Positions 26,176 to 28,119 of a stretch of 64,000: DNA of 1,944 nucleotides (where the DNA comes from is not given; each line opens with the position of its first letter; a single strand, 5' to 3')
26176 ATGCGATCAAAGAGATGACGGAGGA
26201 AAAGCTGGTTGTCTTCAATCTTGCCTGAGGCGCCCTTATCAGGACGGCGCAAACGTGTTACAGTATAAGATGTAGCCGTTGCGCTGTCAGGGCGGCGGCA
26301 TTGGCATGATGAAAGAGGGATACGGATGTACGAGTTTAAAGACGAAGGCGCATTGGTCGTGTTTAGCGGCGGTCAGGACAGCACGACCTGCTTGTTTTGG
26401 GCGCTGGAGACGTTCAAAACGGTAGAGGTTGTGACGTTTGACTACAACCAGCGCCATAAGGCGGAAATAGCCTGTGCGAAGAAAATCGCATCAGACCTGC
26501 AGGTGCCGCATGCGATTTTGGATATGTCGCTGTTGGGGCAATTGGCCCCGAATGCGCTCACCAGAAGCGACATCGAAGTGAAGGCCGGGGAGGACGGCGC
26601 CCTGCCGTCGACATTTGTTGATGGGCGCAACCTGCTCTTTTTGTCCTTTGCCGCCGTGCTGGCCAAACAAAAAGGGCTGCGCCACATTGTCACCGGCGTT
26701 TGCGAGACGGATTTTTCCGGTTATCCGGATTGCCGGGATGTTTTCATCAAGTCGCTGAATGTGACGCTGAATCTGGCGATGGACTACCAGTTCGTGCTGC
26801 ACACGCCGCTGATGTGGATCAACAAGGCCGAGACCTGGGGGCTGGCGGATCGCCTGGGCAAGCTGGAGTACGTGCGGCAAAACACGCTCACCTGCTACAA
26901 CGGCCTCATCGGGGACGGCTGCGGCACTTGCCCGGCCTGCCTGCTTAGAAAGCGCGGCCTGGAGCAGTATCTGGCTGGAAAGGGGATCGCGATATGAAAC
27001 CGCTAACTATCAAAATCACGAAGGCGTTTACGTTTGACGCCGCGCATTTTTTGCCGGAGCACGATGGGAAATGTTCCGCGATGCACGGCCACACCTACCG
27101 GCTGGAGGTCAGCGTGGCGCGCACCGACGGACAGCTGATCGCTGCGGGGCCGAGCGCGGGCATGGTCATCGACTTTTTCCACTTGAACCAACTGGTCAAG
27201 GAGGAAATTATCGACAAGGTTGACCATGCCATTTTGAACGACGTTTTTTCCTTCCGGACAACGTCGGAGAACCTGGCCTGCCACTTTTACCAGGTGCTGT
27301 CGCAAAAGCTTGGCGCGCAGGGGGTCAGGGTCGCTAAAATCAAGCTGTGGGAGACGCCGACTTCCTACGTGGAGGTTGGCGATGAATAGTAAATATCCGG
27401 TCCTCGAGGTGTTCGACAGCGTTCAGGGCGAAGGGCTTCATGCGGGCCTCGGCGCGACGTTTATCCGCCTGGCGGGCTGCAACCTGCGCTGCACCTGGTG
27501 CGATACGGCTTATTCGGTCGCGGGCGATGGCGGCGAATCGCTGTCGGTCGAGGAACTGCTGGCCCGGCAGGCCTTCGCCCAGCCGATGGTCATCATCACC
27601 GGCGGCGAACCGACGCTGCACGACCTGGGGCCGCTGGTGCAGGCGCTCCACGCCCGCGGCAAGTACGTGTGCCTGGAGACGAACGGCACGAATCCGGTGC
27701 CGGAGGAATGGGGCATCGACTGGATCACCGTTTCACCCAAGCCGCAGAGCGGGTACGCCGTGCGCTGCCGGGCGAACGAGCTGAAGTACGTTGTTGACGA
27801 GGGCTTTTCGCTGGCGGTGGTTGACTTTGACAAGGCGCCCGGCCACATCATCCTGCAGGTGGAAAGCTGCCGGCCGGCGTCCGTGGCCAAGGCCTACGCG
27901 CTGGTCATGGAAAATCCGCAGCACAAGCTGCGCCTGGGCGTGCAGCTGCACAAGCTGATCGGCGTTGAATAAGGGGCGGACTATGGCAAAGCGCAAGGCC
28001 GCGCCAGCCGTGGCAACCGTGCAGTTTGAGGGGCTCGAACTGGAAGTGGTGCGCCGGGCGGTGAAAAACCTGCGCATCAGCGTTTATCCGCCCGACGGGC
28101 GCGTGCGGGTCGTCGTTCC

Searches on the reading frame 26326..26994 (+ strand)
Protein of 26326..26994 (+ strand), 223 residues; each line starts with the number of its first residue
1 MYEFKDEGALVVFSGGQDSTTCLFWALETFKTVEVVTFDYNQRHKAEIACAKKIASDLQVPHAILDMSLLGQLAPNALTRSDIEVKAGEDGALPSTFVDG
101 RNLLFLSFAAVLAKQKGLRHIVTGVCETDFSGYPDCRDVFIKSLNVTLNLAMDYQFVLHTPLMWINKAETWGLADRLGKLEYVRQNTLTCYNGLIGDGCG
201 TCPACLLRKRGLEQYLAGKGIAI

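Call 12: search_protein_families(library=pfam, proteins=[window:26326-26994:+])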
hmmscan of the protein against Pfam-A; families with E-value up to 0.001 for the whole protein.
window:26326-26994:+ (223 aa): 3 families
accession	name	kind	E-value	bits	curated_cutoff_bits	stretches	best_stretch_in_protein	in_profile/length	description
PF06508.19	QueC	-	1.9e-81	273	22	1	9-215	2-209/210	Queuosine biosynthesis protein QueC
PF24167.1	DUF7411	-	0.00018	21.6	28.7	1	9-67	3-58/194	Family of unknown function (DUF7411)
PF01171.26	ATP_bind_3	-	0.00035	20.8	27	1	10-69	3-68/182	PP-loop family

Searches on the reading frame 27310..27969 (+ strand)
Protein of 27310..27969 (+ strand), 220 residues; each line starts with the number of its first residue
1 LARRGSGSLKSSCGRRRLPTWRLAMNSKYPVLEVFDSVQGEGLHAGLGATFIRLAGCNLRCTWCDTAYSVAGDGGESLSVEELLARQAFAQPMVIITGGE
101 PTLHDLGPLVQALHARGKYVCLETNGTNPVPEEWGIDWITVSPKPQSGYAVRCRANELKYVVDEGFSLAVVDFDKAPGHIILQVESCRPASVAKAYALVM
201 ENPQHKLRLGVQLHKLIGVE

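Call 12: search_protein_families(library=pfam, proteins=[window:27310-27969:+])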
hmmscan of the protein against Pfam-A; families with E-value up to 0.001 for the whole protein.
window:27310-27969:+ (220 aa): 1 family
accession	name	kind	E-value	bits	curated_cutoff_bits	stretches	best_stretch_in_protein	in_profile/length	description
PF04055.27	Radical_SAM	-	2.4e-12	47.8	29.5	1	55-131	5-91/166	Radical SAM superfamily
